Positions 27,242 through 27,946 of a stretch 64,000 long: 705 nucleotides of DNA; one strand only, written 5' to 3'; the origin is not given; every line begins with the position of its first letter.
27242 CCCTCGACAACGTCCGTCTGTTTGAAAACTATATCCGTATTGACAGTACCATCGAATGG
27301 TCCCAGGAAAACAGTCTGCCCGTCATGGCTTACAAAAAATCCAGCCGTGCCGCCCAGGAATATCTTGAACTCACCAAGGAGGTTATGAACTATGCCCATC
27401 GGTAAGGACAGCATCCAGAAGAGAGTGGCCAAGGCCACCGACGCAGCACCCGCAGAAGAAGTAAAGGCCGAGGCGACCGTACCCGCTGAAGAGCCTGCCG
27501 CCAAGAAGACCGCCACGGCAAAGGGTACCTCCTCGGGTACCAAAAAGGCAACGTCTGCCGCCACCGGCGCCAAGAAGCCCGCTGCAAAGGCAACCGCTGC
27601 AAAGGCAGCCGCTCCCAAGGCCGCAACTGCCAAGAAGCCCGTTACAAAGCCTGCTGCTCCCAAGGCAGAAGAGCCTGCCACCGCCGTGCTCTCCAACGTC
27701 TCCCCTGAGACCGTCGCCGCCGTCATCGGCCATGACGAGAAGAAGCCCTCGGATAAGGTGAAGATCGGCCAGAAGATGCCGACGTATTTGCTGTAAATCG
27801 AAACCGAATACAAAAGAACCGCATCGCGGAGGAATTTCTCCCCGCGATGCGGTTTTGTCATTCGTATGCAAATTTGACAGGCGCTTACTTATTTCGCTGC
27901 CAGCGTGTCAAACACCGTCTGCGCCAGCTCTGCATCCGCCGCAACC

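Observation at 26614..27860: ParA-type ATPase plus overlapping disordered basic partner as the last cistrons of the microcompartment operon: candidate McdAB-like positioning system for a metabolosome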

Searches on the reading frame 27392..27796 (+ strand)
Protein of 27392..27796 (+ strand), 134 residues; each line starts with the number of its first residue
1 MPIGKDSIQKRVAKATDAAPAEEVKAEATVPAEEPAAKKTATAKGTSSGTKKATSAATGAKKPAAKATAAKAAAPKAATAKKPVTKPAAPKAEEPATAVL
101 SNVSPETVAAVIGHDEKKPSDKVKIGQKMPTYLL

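Call 4: search_protein_families(library=pfam, proteins=[window:27392-27796:+], max_evalue=0.01)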
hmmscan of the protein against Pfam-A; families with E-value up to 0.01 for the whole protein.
window:27392-27796:+ (134 aa): 0 families

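Call 5: search_protein_families(library=ncbifam, proteins=[window:27392-27796:+], max_evalue=0.1)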
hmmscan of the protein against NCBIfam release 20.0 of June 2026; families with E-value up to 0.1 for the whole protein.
window:27392-27796:+ (134 aa): 1 family
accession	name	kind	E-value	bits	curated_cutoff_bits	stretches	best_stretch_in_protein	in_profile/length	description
NF011313.0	PRK14724.1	equivalog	0.065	10.9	1088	1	32-124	852-939/988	DNA topoisomerase III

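Call 6: search_protein_families(library=phrogs, proteins=[window:27392-27796:+], max_evalue=0.1)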
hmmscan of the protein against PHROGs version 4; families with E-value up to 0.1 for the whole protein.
window:27392-27796:+ (134 aa): 0 families

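Call 10: find_homologous_proteins(query=window:27392-27796:+, max_evalue=0.001)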
Query window:27392-27796:+ (134 aa): 312 proteins with E <= 0.001 among 8000 candidates; the best 120 are listed.
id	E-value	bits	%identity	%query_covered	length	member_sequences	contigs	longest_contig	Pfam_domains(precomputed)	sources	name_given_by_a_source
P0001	3.7e-51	191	83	100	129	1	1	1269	-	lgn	-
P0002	3.5e-44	169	78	100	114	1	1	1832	-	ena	-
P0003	9.9e-35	138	65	100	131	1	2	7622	-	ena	-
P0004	1.0e-34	138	68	100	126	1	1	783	-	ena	-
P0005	8.1e-33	132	60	100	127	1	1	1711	-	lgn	-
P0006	1.1e-32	131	68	100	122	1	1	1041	-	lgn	-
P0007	1.3e-32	131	62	100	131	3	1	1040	-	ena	-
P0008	1.5e-31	128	66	100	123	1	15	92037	-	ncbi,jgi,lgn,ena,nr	ncbi:MAG: hypothetical protein E7661_06555 [Ruminococcaceae bacterium]|nr:hypothetical protein [Osci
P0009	2.1e-31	127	58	100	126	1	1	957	-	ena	-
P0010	2.4e-31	127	59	100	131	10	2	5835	-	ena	-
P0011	5.0e-31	126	61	100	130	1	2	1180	-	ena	-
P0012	9.1e-31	125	62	100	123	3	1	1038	-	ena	-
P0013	1.8e-30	124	63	100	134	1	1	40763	-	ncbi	-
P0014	7.9e-30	122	60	100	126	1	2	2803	-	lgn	-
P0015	2.3e-29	121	97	28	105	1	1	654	-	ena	-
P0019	7.0e-24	103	53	100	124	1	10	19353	-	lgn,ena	-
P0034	6.1e-20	90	49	100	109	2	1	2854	PF07382.17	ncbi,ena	-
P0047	6.0e-19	87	81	31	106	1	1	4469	PF07382.17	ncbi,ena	-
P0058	2.3e-18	85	48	100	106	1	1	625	PF07382.17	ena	-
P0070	7.3e-18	84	47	100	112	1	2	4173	PF07382.17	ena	-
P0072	1.0e-17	83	48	100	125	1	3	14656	-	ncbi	-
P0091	1.1e-16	80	71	36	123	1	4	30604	-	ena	-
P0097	2.1e-16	79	49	100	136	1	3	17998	-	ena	-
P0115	6.6e-16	77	47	100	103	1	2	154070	-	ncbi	-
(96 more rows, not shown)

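Call 13: find_encoding_contigs(protein=P0115, flank=10000, max_places=2)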
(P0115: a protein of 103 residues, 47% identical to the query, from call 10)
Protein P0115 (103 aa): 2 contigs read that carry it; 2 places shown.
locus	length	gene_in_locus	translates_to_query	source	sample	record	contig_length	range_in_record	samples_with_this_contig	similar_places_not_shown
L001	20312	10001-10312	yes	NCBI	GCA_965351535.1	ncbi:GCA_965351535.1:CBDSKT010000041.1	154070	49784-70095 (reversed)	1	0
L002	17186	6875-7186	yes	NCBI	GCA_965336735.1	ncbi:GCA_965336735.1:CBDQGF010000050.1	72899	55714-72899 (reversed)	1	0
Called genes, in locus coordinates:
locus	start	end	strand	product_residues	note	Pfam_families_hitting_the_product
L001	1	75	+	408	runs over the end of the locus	PF08240:ADH_N, PF16912:Glu_dehyd_C, PF00107:ADH_zinc_N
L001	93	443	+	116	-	PF00936:BMC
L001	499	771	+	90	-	PF00936:BMC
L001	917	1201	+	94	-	PF00936:BMC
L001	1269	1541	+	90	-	PF00936:BMC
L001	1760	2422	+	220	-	PF06130:PTAC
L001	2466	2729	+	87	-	PF03319:EutN_CcmL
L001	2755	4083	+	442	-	PF01512:Complex1_51K, PF13534:Fer4_17, PF13375:RnfC_N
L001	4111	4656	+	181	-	PF00936:BMC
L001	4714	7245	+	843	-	PF02901:PFL-like, PF01228:Gly_radical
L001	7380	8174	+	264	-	PF13353:Fer4_12, PF04055:Radical_SAM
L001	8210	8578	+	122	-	PF00936:BMC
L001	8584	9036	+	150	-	PF10662:PduV-EutP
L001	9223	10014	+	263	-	PF00142:Fer4_NifH (weak), PF01656:CbiA, PF02374:ArsA_ATPase (weak), PF06564:CBP_BcsQ (weak), PF09140:MipZ, PF10609:ParA, PF13614:AAA_31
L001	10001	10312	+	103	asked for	-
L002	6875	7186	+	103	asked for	-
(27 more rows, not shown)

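Call 14: find_encoding_contigs(protein=P0008, flank=10000, max_places=3)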
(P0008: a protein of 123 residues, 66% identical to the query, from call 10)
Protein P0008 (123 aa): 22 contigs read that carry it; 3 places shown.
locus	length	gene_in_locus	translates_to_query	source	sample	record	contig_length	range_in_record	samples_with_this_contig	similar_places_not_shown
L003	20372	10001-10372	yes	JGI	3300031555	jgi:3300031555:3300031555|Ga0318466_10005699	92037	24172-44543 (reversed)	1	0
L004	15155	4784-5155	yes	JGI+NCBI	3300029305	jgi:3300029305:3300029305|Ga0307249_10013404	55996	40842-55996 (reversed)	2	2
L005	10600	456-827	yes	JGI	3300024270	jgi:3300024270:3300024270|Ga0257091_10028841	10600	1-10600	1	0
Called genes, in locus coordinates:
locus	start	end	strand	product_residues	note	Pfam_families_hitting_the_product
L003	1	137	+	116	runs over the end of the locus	PF00936:BMC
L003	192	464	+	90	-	PF00936:BMC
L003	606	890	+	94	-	PF00936:BMC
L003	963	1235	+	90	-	PF00936:BMC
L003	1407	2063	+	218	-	PF06130:PTAC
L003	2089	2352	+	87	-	PF03319:EutN_CcmL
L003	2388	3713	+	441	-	PF01512:Complex1_51K, PF13534:Fer4_17 (weak), PF13375:RnfC_N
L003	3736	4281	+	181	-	PF00936:BMC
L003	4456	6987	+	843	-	PF02901:PFL-like, PF01228:Gly_radical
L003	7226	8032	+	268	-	PF13353:Fer4_12, PF04055:Radical_SAM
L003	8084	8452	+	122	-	PF00936:BMC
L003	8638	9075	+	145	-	PF10662:PduV-EutP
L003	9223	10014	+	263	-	PF00142:Fer4_NifH, PF01656:CbiA, PF02374:ArsA_ATPase (weak), PF06564:CBP_BcsQ (weak), PF09140:MipZ, PF10609:ParA (weak), PF13614:AAA_31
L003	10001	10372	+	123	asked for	-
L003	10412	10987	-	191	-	-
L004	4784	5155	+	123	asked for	-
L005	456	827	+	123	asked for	-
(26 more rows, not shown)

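Call 15: find_encoding_contigs(protein=P0097, flank=10000, max_places=2)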
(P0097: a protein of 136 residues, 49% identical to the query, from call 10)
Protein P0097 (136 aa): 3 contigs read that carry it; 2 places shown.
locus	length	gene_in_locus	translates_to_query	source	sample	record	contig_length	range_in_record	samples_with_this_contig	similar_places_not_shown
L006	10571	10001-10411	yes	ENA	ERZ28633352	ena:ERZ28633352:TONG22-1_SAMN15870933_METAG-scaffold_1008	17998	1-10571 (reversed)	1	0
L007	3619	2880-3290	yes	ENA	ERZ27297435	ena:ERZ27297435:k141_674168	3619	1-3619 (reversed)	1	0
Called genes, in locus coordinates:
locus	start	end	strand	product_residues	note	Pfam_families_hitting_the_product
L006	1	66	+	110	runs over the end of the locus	PF00936:BMC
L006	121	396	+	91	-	PF00936:BMC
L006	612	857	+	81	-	PF00936:BMC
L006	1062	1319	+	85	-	PF00936:BMC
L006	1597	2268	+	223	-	PF06130:PTAC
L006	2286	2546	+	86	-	PF03319:EutN_CcmL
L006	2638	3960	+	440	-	PF01512:Complex1_51K, PF13534:Fer4_17, PF13375:RnfC_N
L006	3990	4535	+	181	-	PF00936:BMC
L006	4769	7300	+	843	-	PF02901:PFL-like, PF01228:Gly_radical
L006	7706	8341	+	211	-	PF04055:Radical_SAM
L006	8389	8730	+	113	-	PF00936:BMC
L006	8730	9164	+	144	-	PF10662:PduV-EutP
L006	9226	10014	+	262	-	PF00142:Fer4_NifH, PF01656:CbiA, PF02374:ArsA_ATPase (weak), PF06564:CBP_BcsQ, PF09140:MipZ, PF10609:ParA (weak), PF13614:AAA_31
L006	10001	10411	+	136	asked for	-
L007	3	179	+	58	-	?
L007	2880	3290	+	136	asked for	-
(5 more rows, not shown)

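Call 16: find_encoding_contigs(protein=P0091, flank=10000, max_places=2)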
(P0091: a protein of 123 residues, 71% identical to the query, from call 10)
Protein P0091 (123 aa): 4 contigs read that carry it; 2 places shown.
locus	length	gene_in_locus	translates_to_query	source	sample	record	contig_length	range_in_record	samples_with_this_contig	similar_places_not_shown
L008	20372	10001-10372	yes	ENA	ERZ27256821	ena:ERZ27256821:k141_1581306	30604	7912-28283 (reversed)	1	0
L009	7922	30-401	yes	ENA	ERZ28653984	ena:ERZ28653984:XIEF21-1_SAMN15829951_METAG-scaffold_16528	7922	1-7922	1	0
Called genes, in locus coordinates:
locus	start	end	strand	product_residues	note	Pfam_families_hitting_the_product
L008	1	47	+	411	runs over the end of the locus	PF08240:ADH_N, PF16912:Glu_dehyd_C, PF00107:ADH_zinc_N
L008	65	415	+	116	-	PF00936:BMC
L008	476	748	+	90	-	PF00936:BMC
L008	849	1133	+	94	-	PF00936:BMC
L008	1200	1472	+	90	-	PF00936:BMC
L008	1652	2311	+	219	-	PF06130:PTAC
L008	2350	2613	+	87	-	PF03319:EutN_CcmL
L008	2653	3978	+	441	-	PF01512:Complex1_51K, PF13534:Fer4_17 (weak), PF13375:RnfC_N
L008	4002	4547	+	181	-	PF00936:BMC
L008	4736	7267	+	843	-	PF02901:PFL-like, PF01228:Gly_radical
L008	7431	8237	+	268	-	PF13353:Fer4_12, PF04055:Radical_SAM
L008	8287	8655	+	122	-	PF00936:BMC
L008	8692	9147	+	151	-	PF10662:PduV-EutP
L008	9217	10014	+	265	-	PF00142:Fer4_NifH (weak), PF01656:CbiA, PF02374:ArsA_ATPase (weak), PF06564:CBP_BcsQ (weak), PF07015:VirC1 (faint), PF09140:MipZ, PF10609:ParA (weak), PF13614:AAA_31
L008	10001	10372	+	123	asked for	-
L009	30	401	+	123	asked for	-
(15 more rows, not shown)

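Call 17: find_encoding_contigs(protein=P0019, flank=10000, max_places=2)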
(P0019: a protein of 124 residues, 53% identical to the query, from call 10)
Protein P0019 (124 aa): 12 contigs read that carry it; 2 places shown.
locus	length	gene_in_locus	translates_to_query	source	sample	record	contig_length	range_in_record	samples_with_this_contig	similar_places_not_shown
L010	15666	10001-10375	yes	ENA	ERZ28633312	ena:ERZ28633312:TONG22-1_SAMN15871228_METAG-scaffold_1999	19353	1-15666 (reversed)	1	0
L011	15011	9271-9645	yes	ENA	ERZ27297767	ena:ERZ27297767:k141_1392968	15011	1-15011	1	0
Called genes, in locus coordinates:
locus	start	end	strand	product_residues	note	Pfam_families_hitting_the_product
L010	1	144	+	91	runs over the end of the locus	PF00936:BMC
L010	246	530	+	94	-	PF00936:BMC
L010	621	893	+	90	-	PF00936:BMC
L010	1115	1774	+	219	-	PF06130:PTAC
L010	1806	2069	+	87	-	PF03319:EutN_CcmL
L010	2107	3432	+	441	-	PF01512:Complex1_51K, PF13534:Fer4_17 (weak), PF13375:RnfC_N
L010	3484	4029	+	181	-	PF00936:BMC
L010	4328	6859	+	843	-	PF02901:PFL-like, PF01228:Gly_radical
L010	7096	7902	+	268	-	PF13353:Fer4_12, PF04055:Radical_SAM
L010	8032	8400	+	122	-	PF00936:BMC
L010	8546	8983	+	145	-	PF10662:PduV-EutP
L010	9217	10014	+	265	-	PF00142:Fer4_NifH (weak), PF01656:CbiA, PF02374:ArsA_ATPase (weak), PF06564:CBP_BcsQ (weak), PF07015:VirC1 (faint), PF09140:MipZ, PF10609:ParA (weak), PF13614:AAA_31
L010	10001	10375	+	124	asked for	-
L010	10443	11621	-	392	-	-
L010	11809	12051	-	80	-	-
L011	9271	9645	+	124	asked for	-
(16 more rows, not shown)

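Call 18: find_encoding_contigs(protein=P0072, flank=10000, max_places=2)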
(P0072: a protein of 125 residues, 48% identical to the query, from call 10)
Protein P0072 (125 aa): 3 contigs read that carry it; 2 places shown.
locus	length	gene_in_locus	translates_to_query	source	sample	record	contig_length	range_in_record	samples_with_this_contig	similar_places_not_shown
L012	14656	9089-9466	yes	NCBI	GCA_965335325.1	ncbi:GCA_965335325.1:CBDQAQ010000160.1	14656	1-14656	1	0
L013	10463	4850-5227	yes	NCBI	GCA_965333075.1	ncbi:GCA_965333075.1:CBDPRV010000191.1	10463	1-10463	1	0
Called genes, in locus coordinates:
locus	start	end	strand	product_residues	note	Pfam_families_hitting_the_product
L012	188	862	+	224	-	PF06130:PTAC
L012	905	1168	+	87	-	PF03319:EutN_CcmL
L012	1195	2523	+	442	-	PF01512:Complex1_51K, PF13534:Fer4_17, PF13375:RnfC_N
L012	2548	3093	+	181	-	PF00936:BMC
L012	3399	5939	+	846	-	PF02901:PFL-like, PF01228:Gly_radical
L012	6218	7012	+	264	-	PF13353:Fer4_12, PF04055:Radical_SAM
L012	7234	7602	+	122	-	PF00936:BMC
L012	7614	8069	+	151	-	PF10662:PduV-EutP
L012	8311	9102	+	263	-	PF00142:Fer4_NifH (weak), PF01656:CbiA, PF02374:ArsA_ATPase (weak), PF06564:CBP_BcsQ (weak), PF09140:MipZ, PF10609:ParA, PF13614:AAA_31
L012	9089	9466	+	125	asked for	-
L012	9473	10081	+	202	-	PF00485:PRK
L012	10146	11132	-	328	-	-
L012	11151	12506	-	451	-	-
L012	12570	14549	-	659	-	PF04886:PT (weak), PF16317:Glyco_hydro_99 (faint)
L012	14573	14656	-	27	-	?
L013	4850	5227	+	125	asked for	-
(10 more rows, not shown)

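Call 34: find_related_loci(query=A1, collection=genome_contigs, flank=10000)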
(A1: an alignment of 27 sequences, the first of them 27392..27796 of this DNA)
Query A1 (134 aa) in genome_contigs; peptide patterns used: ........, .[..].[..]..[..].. (x = any residue, [..] = any of these).
599 stretches matched a pattern (row limit reached: there are more); 37 encode a relative of the query (tblastn E <= 1e-3); 37 distinct loci.
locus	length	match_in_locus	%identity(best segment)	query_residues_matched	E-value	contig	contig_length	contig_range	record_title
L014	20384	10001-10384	57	1-134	2e-34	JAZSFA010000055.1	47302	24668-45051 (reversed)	MAG: Eubacteriales bacterium isolate T1900044586_TS20190052.MAGScoT_cleanbin_000011 SGB_598_k141_441081, whole genome sh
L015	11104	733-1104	66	1-134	4e-33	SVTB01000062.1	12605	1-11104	MAG: Oscillospiraceae bacterium isolate SIG684 NODE_83596_length_12605_cov_1.746674, whole genome shotgun sequence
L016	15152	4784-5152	66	1-134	4e-31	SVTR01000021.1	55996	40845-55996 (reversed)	MAG: Oscillospiraceae bacterium isolate SIG700 NODE_13404_length_55996_cov_4.969500, whole genome shotgun sequence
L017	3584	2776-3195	49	1-134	2e-26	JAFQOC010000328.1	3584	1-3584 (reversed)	MAG: Clostridia bacterium isolate RGIG1996 Goat_Colon-1__c465592, whole genome shotgun sequence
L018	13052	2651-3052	55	1-134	1e-23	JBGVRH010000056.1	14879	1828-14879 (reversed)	MAG: Eubacteriales bacterium isolate fecal_MAG_145 fecal_MAG_145_contig_0056, whole genome shotgun sequence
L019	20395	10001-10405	56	1-134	4e-23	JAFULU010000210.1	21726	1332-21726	MAG: Clostridia bacterium isolate RGIG4611 Roe_deer_Rectum-4__c311735, whole genome shotgun sequence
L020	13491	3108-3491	51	1-134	4e-23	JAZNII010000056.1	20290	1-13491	MAG: Eubacteriales bacterium isolate T1900044687_TS20190153.MAGScoT_cleanbin_000012 SGB_1727_k141_5379, whole genome sho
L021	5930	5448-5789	52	1-134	2e-21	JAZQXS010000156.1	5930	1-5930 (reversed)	MAG: Eubacteriales bacterium isolate T1900045161_TC20190155.MAGScoT_cleanbin_000056 SGB_5073_k141_18091, whole genome sh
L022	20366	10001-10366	46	1-134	9e-21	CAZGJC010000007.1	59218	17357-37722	MAG TPA_asm: uncultured Clostridium sp. isolate SRP225648_co1_13 genome assembly, contig: NODE_820_length_59218_cov_29.9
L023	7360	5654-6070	48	1-134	3e-19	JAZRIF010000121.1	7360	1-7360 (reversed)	MAG: Eubacteriales bacterium isolate T1900045476_YK20190170.MAGScoT_cleanbin_000058 SGB_7273_k141_1661328, whole genome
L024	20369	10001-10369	46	1-134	9e-19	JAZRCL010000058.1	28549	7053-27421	MAG: Eubacteriales bacterium isolate T1900045514_YK20190208.MAGScoT_cleanbin_000020 SGB_7588_k141_2337748, whole genome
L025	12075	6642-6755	87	97-134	2e-18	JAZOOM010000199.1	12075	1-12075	MAG: Eubacteriales bacterium isolate T1900045628_YK20190322.MAGScoT_cleanbin_000023 SGB_8045_k141_1467638, whole genome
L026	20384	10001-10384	43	1-134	2e-18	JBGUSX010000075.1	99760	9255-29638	MAG: Eubacteriales bacterium isolate fecal_MAG_83 fecal_MAG_83_contig_0075, whole genome shotgun sequence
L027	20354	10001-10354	43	1-134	2e-17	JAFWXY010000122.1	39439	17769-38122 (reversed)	MAG: Clostridia bacterium isolate RGIG6172 Sheep_Rectum-1__c764291, whole genome shotgun sequence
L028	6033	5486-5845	45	1-134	1e-17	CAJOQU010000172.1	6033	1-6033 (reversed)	uncultured Clostridia bacterium isolate Rumen_Coassembly_mag_859 genome assembly, contig: k87_23497893, whole genome sho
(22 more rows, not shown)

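Call 44: search_dna_similar(query=window:27392-27796:+, collection=plasmids, mode=protein, max_evalue=0.001, max_rows=10)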
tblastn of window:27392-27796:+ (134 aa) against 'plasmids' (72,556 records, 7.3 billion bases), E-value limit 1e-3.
No match.

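Call 46: predict_structure(alignment_id=A2)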
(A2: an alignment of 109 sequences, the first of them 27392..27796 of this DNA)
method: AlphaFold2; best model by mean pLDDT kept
length: 134 residues; sequences in the alignment: 109
mean_pLDDT: 58.2   pTM: 0.16
mean pLDDT of the five models: 58.2, 57.2, 55.0, 54.9, 52.0
residues with pLDDT >= 90: 0; 70-90: 25; 50-70: 67; < 50: 42
segments of 3 or more residues with pLDDT < 50: 19-30, 54-56, 58-60, 64-73, 88-93
pLDDT, mean of each block of 10 residues (from residue 1): 77 60 42 55 53 51 49 49 51 52 66 64 78 79
secondary structure, 60 per line:
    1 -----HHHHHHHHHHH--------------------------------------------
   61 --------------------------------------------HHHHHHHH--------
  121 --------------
elements in order: H6-16 H105-112

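Call 57: search_protein_representatives(alignment_id=A2)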
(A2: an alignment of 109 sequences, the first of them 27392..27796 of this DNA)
Query: 109 sequences, 123 profile positions. Proteins with E-value up to 0.001 (for the whole library): 97; up to 1e-10: 60; up to 1e-30: 8. The best 97 are listed.
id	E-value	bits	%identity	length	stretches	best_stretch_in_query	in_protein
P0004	3.9e-37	144.5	-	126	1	1-123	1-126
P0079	6.6e-36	140.5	-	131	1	1-123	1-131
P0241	6.6e-34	134.1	-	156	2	31-123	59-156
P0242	2.0e-33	132.5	-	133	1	1-123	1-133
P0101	5.0e-33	131.2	-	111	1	1-123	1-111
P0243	3.4e-32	128.5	-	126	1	1-123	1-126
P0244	6.2e-32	127.7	-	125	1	1-123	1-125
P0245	1.4e-31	126.5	-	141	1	1-123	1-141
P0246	6.9e-30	121.1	-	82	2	70-123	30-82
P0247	2.0e-28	116.4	-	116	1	1-123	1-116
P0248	2.6e-28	116.0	-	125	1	1-123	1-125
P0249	1.7e-27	113.4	-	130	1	1-123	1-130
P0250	5.1e-27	111.8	-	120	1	1-123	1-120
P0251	5.5e-26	108.5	-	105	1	1-123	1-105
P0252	2.4e-24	103.2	-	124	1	1-123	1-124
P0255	5.2e-24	102.1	-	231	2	41-123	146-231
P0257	7.1e-24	101.7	-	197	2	50-123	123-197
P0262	1.7e-21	94.0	-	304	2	21-123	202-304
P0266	9.1e-21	91.6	-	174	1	5-123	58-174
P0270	2.1e-19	87.3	-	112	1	1-123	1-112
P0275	1.4e-18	84.5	-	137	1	1-123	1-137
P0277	5.3e-18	82.7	-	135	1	1-123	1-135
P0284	9.2e-16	75.5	-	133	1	1-123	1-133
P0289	7.8e-14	69.3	-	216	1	23-123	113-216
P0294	2.0e-12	64.7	-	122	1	1-123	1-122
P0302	2.0e-09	55.0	-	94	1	1-123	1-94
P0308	1.3e-07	49.1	-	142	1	1-123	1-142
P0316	6.1e-06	43.8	-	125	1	1-123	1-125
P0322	1.4e-04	39.4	-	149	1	1-123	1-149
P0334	9.8e-04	36.6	-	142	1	1-123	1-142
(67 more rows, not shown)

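Call 59: search_protein_families(library=pfam, proteins=[P0255, P0262, P0289, P0322, P0316, P0334, P0308], max_evalue=0.01)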
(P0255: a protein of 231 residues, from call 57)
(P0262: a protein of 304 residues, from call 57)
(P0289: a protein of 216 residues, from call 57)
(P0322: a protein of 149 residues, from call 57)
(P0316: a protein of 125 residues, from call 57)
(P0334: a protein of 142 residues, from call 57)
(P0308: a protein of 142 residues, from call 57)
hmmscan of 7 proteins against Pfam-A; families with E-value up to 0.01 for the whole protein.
P0255 (231 aa): 1 family
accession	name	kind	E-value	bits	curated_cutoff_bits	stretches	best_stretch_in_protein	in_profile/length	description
PF09397.16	FtsK_gamma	-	1.5e-16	60.3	30.6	1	65-124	4-62/63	Ftsk gamma domain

P0262 (304 aa): 1 family
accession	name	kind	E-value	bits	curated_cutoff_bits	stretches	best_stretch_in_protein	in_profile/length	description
PF09397.16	FtsK_gamma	-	2.4e-13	50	30.6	1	86-146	3-62/63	Ftsk gamma domain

P0289 (216 aa): 0 families

P0322 (149 aa): 0 families

P0316 (125 aa): 1 family
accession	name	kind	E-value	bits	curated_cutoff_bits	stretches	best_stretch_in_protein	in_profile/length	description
PF07382.16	HC2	-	0.0046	17.5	40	1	33-105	83-156/194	Histone H1-like nucleoprotein HC2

P0334 (142 aa): 0 families

P0308 (142 aa): 0 families

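Call 61: find_encoding_contigs(protein=P0255, flank=10000, max_places=2)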
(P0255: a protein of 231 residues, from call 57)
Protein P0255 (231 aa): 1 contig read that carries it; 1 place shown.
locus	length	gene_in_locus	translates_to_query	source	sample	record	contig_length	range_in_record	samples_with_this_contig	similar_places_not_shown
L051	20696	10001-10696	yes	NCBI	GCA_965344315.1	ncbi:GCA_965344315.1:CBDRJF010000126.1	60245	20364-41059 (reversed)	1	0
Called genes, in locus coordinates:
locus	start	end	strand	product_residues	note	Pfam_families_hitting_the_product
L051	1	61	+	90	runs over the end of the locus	PF00936:BMC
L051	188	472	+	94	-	PF00936:BMC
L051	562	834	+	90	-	PF00936:BMC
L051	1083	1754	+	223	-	PF06130:PTAC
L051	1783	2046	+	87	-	PF03319:EutN_CcmL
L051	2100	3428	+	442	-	PF01512:Complex1_51K, PF13534:Fer4_17, PF13375:RnfC_N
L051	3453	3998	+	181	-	PF00936:BMC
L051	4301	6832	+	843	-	PF02901:PFL-like, PF01228:Gly_radical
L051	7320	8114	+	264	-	PF13353:Fer4_12, PF04055:Radical_SAM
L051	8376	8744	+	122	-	PF00936:BMC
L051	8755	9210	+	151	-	PF10662:PduV-EutP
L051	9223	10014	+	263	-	PF00142:Fer4_NifH (weak), PF01656:CbiA, PF02374:ArsA_ATPase (weak), PF06564:CBP_BcsQ (weak), PF07015:VirC1 (faint), PF09140:MipZ, PF10609:ParA, PF13614:AAA_31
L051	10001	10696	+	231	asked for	PF09397:FtsK_gamma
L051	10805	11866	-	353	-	-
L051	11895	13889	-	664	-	PF16317:Glyco_hydro_99 (faint)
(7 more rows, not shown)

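Call 62: find_encoding_contigs(protein=P0322, flank=10000, max_places=2)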
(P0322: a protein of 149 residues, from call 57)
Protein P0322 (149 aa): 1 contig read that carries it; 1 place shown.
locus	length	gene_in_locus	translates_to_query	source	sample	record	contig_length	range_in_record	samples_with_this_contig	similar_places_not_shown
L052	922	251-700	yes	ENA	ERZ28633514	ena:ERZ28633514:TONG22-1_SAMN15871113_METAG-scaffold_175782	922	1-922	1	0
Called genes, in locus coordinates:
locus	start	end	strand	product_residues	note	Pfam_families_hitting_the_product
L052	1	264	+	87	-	?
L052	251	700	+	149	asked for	-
